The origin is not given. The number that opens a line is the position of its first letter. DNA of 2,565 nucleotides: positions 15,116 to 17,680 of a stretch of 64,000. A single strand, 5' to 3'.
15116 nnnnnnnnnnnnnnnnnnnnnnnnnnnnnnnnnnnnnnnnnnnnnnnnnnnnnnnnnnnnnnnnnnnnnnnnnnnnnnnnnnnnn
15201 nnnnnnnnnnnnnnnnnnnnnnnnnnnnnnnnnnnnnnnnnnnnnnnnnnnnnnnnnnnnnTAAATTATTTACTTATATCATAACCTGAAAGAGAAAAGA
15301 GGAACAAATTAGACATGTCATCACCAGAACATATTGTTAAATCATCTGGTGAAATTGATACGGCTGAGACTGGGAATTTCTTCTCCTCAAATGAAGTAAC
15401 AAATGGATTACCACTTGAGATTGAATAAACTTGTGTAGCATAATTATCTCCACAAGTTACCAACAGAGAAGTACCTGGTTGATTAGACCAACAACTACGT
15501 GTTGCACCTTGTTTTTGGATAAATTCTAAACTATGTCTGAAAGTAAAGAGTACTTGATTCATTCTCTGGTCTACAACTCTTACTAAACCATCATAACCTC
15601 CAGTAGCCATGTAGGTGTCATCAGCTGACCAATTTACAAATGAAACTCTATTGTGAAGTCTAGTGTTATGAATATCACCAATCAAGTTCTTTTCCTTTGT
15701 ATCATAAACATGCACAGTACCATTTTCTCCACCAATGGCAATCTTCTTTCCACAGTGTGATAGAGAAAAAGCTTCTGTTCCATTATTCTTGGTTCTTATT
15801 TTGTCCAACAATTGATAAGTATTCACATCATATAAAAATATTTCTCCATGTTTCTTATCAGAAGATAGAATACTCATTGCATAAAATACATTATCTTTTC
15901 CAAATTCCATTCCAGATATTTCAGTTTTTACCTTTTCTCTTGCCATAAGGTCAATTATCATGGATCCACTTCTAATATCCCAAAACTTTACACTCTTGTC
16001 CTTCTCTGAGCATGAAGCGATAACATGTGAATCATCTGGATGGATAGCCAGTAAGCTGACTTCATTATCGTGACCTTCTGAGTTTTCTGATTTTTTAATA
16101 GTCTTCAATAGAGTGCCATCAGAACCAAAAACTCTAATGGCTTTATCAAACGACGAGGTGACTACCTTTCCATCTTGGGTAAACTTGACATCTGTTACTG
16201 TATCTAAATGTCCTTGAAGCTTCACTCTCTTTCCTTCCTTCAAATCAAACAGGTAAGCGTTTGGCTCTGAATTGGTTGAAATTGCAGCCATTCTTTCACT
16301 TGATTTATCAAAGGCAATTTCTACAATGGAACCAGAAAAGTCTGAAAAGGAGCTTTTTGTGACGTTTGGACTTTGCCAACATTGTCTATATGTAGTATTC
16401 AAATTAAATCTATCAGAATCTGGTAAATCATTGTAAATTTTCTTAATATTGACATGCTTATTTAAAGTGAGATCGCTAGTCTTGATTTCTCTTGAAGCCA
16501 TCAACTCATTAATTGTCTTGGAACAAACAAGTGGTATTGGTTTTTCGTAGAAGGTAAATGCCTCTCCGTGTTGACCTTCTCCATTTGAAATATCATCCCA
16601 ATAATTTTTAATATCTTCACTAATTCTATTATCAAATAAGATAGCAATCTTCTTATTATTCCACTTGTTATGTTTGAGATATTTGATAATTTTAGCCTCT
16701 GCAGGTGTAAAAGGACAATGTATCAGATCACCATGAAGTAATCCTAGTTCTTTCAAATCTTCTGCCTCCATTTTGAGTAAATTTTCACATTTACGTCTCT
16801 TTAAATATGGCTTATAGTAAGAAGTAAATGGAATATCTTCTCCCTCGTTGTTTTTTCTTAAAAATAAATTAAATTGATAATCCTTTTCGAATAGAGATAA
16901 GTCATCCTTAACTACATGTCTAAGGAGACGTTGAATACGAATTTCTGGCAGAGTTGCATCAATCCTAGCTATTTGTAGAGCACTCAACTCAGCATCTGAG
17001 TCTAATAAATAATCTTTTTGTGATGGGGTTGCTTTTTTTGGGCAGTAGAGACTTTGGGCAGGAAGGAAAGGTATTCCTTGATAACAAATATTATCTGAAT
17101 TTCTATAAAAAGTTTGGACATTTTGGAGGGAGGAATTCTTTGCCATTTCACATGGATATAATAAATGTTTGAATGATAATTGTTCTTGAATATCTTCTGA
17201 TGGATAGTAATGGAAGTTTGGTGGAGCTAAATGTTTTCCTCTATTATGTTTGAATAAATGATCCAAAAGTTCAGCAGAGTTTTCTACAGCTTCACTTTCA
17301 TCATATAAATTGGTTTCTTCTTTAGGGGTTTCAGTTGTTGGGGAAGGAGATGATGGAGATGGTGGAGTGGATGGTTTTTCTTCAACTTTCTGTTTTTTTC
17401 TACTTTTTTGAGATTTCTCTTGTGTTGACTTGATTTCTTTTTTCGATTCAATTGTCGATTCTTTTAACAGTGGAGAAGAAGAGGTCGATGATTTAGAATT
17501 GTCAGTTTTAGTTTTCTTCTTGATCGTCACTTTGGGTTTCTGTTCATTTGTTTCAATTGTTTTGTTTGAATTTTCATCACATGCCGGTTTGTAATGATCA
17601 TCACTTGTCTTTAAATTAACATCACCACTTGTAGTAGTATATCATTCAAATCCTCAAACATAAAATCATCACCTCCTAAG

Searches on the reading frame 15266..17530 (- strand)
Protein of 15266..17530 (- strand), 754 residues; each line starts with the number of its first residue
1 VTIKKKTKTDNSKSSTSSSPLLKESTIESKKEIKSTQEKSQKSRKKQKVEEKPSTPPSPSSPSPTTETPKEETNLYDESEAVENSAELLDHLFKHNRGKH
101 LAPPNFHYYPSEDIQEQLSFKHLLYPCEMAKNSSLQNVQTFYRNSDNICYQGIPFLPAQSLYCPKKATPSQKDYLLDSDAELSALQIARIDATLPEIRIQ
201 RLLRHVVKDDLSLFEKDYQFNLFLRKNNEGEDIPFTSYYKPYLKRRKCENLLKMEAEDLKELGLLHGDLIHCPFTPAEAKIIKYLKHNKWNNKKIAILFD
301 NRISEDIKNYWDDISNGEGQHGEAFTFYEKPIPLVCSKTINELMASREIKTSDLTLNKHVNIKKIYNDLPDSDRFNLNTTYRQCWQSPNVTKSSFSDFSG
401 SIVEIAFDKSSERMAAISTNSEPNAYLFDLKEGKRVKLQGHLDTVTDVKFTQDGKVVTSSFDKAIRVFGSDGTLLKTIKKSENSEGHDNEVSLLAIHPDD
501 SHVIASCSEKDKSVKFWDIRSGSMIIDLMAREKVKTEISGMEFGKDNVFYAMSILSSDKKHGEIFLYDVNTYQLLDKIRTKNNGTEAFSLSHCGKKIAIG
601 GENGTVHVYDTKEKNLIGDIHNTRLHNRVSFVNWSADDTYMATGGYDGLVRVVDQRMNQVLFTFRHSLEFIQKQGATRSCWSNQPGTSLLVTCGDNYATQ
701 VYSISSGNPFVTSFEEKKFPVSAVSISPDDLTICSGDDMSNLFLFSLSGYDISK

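Call 12: search_protein_families(library=pfam, proteins=[window:15266-17530:-])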
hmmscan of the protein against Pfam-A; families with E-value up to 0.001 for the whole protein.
window:15266-17530:- (754 aa): 31 families (the best 25 are shown)
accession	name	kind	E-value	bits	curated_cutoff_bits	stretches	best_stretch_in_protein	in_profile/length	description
PF25174.1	Beta-prop_THOC3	-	1.4e-30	106.7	305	1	441-666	1-211/272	THOC3 beta-propeller domain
PF24814.1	WD40_Prp19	-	1.7e-27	96.7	320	1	402-693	9-279/281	Prp19 WD40 domain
PF25173.1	Beta-prop_WDR3_1st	-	2e-27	96.5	154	3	563-746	10-183/184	WDR3 first beta-propeller domain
PF24807.1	WD40_CDC20-Fz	-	2.2e-24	86.7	200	2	554-694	65-197/292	CDC20/Fizzy WD40 domain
PF00400.38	WD40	-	2.3e-23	82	27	2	485-518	8-39/39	WD domain, G-beta repeat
PF24817.1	WD40_WDHD1_1st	-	1.4e-22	80.6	109.9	2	445-624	89-264/291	WDHD1 first WD40 domain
PF24796.1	WDR55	-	1.4e-20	74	200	2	560-750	27-211/296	WDR55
PF23414.1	Beta-prop_EML_2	-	3.5e-20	72.9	90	1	494-642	4-140/266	Echinoderm microtubule-associated protein second beta-propeller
PF24782.2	WD40_MABP1-WDR62_2nd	-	3.3e-17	62.9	290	2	391-465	263-336/341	MABP1/WDR62 second WD40 domain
PF24805.1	EIF3I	-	2.5e-16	60.2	200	1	436-665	4-227/324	EIF3I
PF25172.1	Beta-prop_WDR3_2nd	-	1.9e-14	54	140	2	436-533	169-260/293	WDR3 second beta-propeller domain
PF25168.1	Beta-prop_WDR36-Utp21_2nd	-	8.6e-14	52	84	1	389-469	188-268/335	WDR36/Utp21 second beta-propeller domain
PF25171.1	Beta-prop_WDR36-Utp21_1st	-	2.6e-12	47.2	80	1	555-696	78-214/266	WDR36/Utp21 first beta-propeller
PF25175.1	Beta-prop_WDR5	-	2.9e-12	46.9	250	1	436-663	4-216/296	WDR5 beta-propeller domain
PF23409.1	Beta-prop_EML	-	5.8e-10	39.6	88.2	0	486-583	7-110/267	Echinoderm microtubule-associated protein first beta-propeller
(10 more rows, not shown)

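Call 14: find_homologous_proteins(query=window:15269-17401:-, max_evalue=0.00001)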
Query window:15269-17401:- (711 aa): 12 proteins with E <= 0.00001 among 8000 candidates.
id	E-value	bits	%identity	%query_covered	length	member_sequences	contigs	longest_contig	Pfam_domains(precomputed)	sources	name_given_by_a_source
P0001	0.0e+0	1635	100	100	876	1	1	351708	PF25168.2,PF24105.2,PF24805.2,PF24817.2,PF23393.3,PF23389.2,PF00400.39,PF23414.2,PF23410.5,PF23775.2,PF25174.2,PF24814.2,PF23381.2,PF25173.2,PF23383.2,PF25171.2,PF12894.14,PF25175.2,PF24796.2,PF24780.2,PF16755.12,PF23409.2,PF25172.2,PF24782.3,PF25391.2,PF24807.2,PF25047.1,PF23098.2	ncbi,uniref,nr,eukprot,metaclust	ncbi:predicted protein [Naegleria gruberi]|uniref:Predicted protein n=1 Tax=Naegleria gruberi TaxID=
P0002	4.6e-279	946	60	95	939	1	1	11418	PF23775.2,PF25174.2,PF24814.2,PF23381.2,PF25173.2,PF25171.2,PF12894.14,PF25175.2,PF24817.2,PF24796.2,PF24780.2,PF23409.2,PF23393.3,PF23389.2,PF25172.2,PF24782.3,PF24797.2,PF25391.2,PF24807.2,PF25047.1,PF00400.39,PF23098.2,PF23414.2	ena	-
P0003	2.9e-238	811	61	81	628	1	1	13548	PF25168.2,PF23775.2,PF25174.2,PF24814.2,PF24805.2,PF23381.2,PF25173.2,PF25171.2,PF12894.14,PF25175.2,PF24817.2,PF24796.2,PF23409.2,PF23389.2,PF25172.2,PF24782.3,PF25391.2,PF24807.2,PF00400.39,PF23414.2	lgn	-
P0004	1.1e-236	806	60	72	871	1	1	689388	PF25174.2,PF24814.2,PF23381.2,PF25173.2,PF25175.2,PF24817.2,PF24796.2,PF23409.2,PF23389.2,PF25172.2,PF24782.3,PF25391.2,PF25047.1,PF00400.39,PF23414.2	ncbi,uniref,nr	ncbi:hypothetical protein C9374_002681 [Naegleria lovaniensis]|uniref:Guanine nucleotide-binding pro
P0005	4.7e-153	529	41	91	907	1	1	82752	PF25168.2,PF23775.2,PF25174.2,PF24814.2,PF24105.2,PF24805.2,PF23381.2,PF25173.2,PF25171.2,PF12894.14,PF25175.2,PF24817.2,PF24796.2,PF23389.2,PF23609.2,PF25172.2,PF24782.3,PF25391.2,PF24807.2,PF25047.1,PF00400.39,PF23098.2,PF23414.2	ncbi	ncbi:hypothetical protein ABK040_012156 [Willaertia magna]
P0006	1.2e-26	112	22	49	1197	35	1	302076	PF23769.2,PF23586.3,PF17005.12,PF25048.2,PF23342.2,PF23411.2,PF23215.1,PF23770.2,PF25463.2,PF23393.3,PF23609.2,PF24797.2,PF20426.5,PF05729.19,PF25460.2,PF11715.17,PF23749.2,PF25178.1,PF23775.2,PF07433.18,PF25173.2,PF23383.2,PF25171.2,PF12894.14,PF24780.2,PF16755.12,PF23761.2,PF25172.2,PF24782.3,PF25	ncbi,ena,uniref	ncbi:NB-ARC domain-containing protein [Moorena producens]|uniref:WD40 domain-containing protein n=1 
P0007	8.4e-24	102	33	17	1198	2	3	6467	PF23769.2,PF23586.3,PF17005.12,PF25048.2,PF23342.2,PF23411.2,PF23393.3,PF23609.2,PF24797.2,PF15492.13,PF20426.5,PF25460.2,PF23775.2,PF25173.2,PF23383.2,PF25171.2,PF12894.14,PF24780.2,PF23761.2,PF25172.2,PF24782.3,PF08662.18,PF25047.1,PF26550.2,PF23756.2,PF23098.2,PF25168.2,PF23797.2,PF24105.2,PF2480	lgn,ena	-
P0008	4.3e-16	77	31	23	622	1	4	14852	PF23769.2,PF23586.3,PF25048.2,PF23342.2,PF23411.2,PF23215.1,PF02239.23,PF23393.3,PF23609.2,PF24797.2,PF15492.13,PF20426.5,PF25460.2,PF11715.17,PF23749.2,PF25178.1,PF23775.2,PF25173.2,PF23383.2,PF25171.2,PF12894.14,PF04762.19,PF21031.3,PF24780.2,PF08450.19,PF16755.12,PF23761.2,PF25172.2,PF24782.3,PF0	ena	-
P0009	1.0e-13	69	21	49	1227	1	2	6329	PF25048.2,PF23342.2,PF23411.2,PF01381.29,PF23215.1,PF13191.13,PF23393.3,PF23609.2,PF24797.2,PF20426.5,PF25460.2,PF11715.17,PF25178.1,PF23775.2,PF25173.2,PF23383.2,PF25171.2,PF12894.14,PF20703.4,PF21031.3,PF24780.2,PF16755.12,PF25172.2,PF24782.3,PF08662.18,PF25047.1,PF26550.2,PF23756.2,PF23098.2,PF25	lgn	-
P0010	2.4e-9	54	23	25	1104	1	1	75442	PF23769.2,PF23586.3,PF17005.12,PF25048.2,PF23342.2,PF23411.2,PF23215.1,PF02239.23,PF23393.3,PF23609.2,PF24797.2,PF20426.5,PF25460.2,PF11715.17,PF25178.1,PF23775.2,PF25173.2,PF23383.2,PF25171.2,PF12894.14,PF24780.2,PF16755.12,PF23761.2,PF25172.2,PF24782.3,PF08662.18,PF25047.1,PF26550.2,PF23756.2,PF23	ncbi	-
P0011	2.6e-6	44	30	11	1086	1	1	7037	PF25168.2,PF23586.3,PF24105.2,PF24805.2,PF25048.2,PF24017.3,PF23342.2,PF23411.2,PF23760.2,PF24817.2,PF02239.23,PF23393.3,PF23389.2,PF24797.2,PF20426.5,PF00656.28,PF25460.2,PF00400.39,PF23414.2,PF25178.1,PF23410.5,PF25174.2,PF24814.2,PF23381.2,PF21029.4,PF25173.2,PF23383.2,PF25171.2,PF12894.14,PF2517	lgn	-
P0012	8.9e-6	43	23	38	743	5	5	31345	PF25168.2,PF23769.2,PF24105.2,PF24805.2,PF25048.2,PF24017.3,PF23342.2,PF23411.2,PF24817.2,PF23393.3,PF07714.24,PF23389.2,PF00069.32,PF24797.2,PF20426.5,PF25460.2,PF00400.39,PF23414.2,PF25178.1,PF23410.5,PF23775.2,PF25174.2,PF24814.2,PF23381.2,PF21029.4,PF25173.2,PF23383.2,PF25171.2,PF12894.14,PF2517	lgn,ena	-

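Call 19: find_encoding_contigs(protein=P0004, flank=6000, max_places=3)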
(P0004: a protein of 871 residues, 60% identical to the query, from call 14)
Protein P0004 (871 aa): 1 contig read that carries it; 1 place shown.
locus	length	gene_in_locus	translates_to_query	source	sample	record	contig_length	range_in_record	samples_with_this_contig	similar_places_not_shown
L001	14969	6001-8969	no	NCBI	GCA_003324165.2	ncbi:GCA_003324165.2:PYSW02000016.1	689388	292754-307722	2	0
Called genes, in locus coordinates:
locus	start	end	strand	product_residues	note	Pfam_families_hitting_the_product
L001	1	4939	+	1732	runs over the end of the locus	PF01239:PPTA (faint), PF07719:TPR_2 (faint), PF12895:ANAPC3 (faint), PF13174:TPR_6 (faint), PF13371:TPR_9 (faint), PF13414:TPR_11 (faint), PF00515:TPR_1 (weak), PF13181:TPR_8 (weak), +8 more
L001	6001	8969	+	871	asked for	PF25391:WD40_Gbeta (weak), PF23381:Beta-prop_IFT122_1st, PF24796:WDR55, PF24814:WD40_Prp19, PF24817:WD40_WDHD1_1st (weak), PF25173:Beta-prop_WDR3_1st, PF25175:Beta-prop_WDR5, PF25174:Beta-prop_THOC3, +8 more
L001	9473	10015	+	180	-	-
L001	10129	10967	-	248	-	PF16131:Torus (faint), PF00642:zf-CCCH (faint), PF14608:zf-CCCH_2 (faint), PF18345:zf_CCCH_4 (faint), PF25542:zf-CCCH_12 (faint), PF22623:zf-CCCH_9 (weak)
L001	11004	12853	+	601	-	-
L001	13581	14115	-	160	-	PF00240:ubiquitin, PF11976:Rad60-SLD, PF01599:Ribosomal_S27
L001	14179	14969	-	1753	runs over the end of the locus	-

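Call 20: find_encoding_contigs(protein=P0002, flank=6000, max_places=3)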
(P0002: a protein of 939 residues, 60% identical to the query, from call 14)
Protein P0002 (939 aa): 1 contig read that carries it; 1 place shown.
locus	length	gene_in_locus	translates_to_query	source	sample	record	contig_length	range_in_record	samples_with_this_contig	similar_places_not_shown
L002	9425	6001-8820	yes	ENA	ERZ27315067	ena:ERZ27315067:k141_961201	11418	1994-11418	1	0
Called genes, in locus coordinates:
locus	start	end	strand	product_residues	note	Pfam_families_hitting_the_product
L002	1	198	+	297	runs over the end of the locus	PF21948:LplA-B_cat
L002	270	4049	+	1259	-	PF07719:TPR_2 (faint), PF09295:ChAPs (faint), PF12895:ANAPC3 (faint), PF13174:TPR_6 (faint), PF13176:TPR_7 (faint), PF13181:TPR_8 (faint), PF13414:TPR_11 (weak), PF00515:TPR_1 (weak), +8 more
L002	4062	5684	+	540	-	PF13428:TPR_14 (faint), PF13429:TPR_15 (faint), PF13431:TPR_17 (faint), PF14559:TPR_19 (faint), PF23914:TPR_CcmH_CycH (faint), PF13424:TPR_12 (faint), PF07719:TPR_2 (weak), PF13181:TPR_8 (weak), +3 more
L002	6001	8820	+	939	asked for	PF23381:Beta-prop_IFT122_1st, PF24796:WDR55, PF24807:WD40_CDC20-Fz, PF24814:WD40_Prp19, PF25173:Beta-prop_WDR3_1st, PF25174:Beta-prop_THOC3, PF25175:Beta-prop_WDR5, PF25391:WD40_Gbeta, +24 more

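Call 21: find_encoding_contigs(protein=P0005, flank=6000, max_places=3)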
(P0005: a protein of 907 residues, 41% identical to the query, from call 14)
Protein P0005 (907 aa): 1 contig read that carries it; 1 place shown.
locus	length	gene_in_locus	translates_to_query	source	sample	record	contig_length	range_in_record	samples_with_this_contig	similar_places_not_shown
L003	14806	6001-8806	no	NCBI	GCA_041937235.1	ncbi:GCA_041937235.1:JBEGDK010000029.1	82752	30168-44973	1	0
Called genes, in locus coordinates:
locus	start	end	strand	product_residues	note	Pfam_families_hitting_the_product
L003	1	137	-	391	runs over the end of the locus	PF00106:adh_short (weak), PF01073:3Beta_HSD, PF01370:Epimerase, PF02719:Polysacc_synt_2, PF04321:RmlD_sub_bind, PF07993:NAD_binding_4, PF16363:GDP_Man_Dehyd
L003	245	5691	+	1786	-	PF01239:PPTA (faint), PF12895:ANAPC3 (faint), PF13174:TPR_6 (faint), PF13176:TPR_7 (faint), PF13371:TPR_9 (faint), PF00515:TPR_1, PF07719:TPR_2 (weak), PF13181:TPR_8 (weak), +14 more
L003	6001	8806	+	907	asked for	PF25173:Beta-prop_WDR3_1st, PF24814:WD40_Prp19, PF25175:Beta-prop_WDR5, PF24805:EIF3I, PF24807:WD40_CDC20-Fz, PF25173:Beta-prop_WDR3_1st, PF25174:Beta-prop_THOC3, PF24814:WD40_Prp19, +19 more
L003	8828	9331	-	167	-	PF01451:LMWPc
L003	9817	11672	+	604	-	PF01554:MatE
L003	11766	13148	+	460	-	-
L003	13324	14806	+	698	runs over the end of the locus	PF03924:CHASE, PF00615:RGS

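Call 22: find_encoding_contigs(protein=P0003, flank=6000, max_places=3)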
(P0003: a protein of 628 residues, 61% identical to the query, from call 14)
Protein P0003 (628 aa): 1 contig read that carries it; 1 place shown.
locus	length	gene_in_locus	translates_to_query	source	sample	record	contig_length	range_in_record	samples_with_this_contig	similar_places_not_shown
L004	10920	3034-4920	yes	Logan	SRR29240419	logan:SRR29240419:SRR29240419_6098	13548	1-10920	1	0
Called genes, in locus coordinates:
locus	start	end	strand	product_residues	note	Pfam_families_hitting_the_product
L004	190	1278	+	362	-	-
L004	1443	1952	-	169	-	PF00071:Ras, PF08477:Roc (faint)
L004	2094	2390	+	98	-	-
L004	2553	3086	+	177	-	-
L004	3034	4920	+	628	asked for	PF23381:Beta-prop_IFT122_1st, PF25391:WD40_Gbeta, PF23381:Beta-prop_IFT122_1st, PF24796:WDR55, PF24814:WD40_Prp19, PF25173:Beta-prop_WDR3_1st, PF25175:Beta-prop_WDR5, PF24805:EIF3I, +17 more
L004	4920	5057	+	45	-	-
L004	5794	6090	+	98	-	-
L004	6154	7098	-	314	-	PF00642:zf-CCCH (faint), PF14608:zf-CCCH_2 (faint), PF18345:zf_CCCH_4 (faint), PF22623:zf-CCCH_9 (faint), PF25542:zf-CCCH_12 (faint)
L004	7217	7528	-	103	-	-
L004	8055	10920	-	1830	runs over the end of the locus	?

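Call 38: list_cluster_members(proteins=[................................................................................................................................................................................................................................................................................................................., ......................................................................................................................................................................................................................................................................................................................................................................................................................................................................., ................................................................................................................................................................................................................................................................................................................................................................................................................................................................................, P0001])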
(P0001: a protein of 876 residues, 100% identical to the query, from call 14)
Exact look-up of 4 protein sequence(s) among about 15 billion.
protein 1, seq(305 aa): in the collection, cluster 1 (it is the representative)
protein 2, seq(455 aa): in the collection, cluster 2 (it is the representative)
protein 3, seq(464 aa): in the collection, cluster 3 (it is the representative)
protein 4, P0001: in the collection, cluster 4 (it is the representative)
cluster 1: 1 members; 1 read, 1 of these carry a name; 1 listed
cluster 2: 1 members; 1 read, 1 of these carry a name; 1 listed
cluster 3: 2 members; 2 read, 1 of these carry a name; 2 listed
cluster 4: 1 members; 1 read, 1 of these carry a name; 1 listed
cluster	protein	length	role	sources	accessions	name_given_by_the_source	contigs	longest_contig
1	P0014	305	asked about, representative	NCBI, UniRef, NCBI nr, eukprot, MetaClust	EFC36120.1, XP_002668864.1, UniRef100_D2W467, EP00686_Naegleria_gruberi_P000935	predicted protein [Naegleria gruberi] | Predicted protein n=1 Tax=Naegleria gruberi TaxID=5762 RepID=D2W467_NAEGR | uncharacterized protein NAEGRDRAFT_54558 [Naegleria gruberi]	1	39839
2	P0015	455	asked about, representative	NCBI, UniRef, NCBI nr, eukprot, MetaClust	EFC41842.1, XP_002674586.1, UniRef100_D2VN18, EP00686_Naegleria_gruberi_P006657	predicted protein [Naegleria gruberi] | Predicted protein n=1 Tax=Naegleria gruberi TaxID=5762 RepID=D2VN18_NAEGR | uncharacterized protein NAEGRDRAFT_50903 [Naegleria gruberi]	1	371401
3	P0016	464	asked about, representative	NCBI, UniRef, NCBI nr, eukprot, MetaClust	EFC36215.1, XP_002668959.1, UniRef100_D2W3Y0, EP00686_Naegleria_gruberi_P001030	B-like cyclin [Naegleria gruberi] | B-like cyclin n=1 Tax=Naegleria gruberi TaxID=5762 RepID=D2W3Y0_NAEGR | XP_002668959.1 B-like cyclin [Naegleria gruberi]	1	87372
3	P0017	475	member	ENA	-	-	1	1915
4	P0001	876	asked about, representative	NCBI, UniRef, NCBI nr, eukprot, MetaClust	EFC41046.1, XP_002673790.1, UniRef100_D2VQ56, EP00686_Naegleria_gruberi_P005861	predicted protein [Naegleria gruberi] | Predicted protein n=1 Tax=Naegleria gruberi TaxID=5762 RepID=D2VQ56_NAEGR | uncharacterized protein NAEGRDRAFT_58880 [Naegleria gruberi]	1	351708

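Call 39: find_encoding_contigs(protein=P0014, flank=10000, max_places=1)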
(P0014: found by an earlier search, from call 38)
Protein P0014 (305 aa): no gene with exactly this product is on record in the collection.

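Call 40: find_encoding_contigs(protein=P0015, flank=10000, max_places=1)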
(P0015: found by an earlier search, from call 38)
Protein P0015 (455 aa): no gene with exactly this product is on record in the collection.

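Call 50: search_solved_structures(query=A1, max_evalue=0.001)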
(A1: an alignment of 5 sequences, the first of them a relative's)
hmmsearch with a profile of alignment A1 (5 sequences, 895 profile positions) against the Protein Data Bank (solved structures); distinct sequences matched with E-value up to 0.001: 465 (the best 60 are shown).
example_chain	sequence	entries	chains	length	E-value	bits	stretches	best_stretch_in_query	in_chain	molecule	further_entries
2ymu_A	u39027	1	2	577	6.4e-40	140.5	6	576-666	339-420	WD-40 REPEAT PROTEIN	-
7big_A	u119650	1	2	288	2.4e-35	125.4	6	576-666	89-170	v13WRAP-T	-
7bie_A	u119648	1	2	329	2e-29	105.7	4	576-667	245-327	nvWRAP-T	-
7bif_A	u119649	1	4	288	1.9e-26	95.9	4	576-686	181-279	v22WRAP-T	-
8q1n_A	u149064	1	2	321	4e-25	91.5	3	575-665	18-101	WD repeat-containing protein 5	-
9jwv_A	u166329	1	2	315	1.1e-24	90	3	575-665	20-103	WD repeat-containing protein 5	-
6ufx_A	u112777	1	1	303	1.2e-24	90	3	575-665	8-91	WD repeat-containing protein 5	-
4cy3_A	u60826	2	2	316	1.7e-24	89.4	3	577-665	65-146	PROTEIN WILL DIE SLOWLY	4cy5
4cy1_A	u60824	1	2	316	1.9e-24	89.3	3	575-665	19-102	WD REPEAT-CONTAINING PROTEIN 5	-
24xn_A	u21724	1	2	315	2.3e-24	89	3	575-665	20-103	WD repeat-containing protein 5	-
3mxx_A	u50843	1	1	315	2.7e-24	88.7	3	575-665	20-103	WD repeat-containing protein 5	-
7jto_B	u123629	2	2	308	2.8e-24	88.7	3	575-665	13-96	WD repeat-containing protein 5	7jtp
6dya_A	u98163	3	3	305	2.9e-24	88.6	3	575-665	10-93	WD repeat-containing protein 5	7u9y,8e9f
6pg4_A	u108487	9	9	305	2.9e-24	88.6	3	575-665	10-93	WD repeat-containing protein 5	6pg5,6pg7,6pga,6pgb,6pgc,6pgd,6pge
6byn_W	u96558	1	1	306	3e-24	88.6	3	575-665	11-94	WD repeat-containing protein 5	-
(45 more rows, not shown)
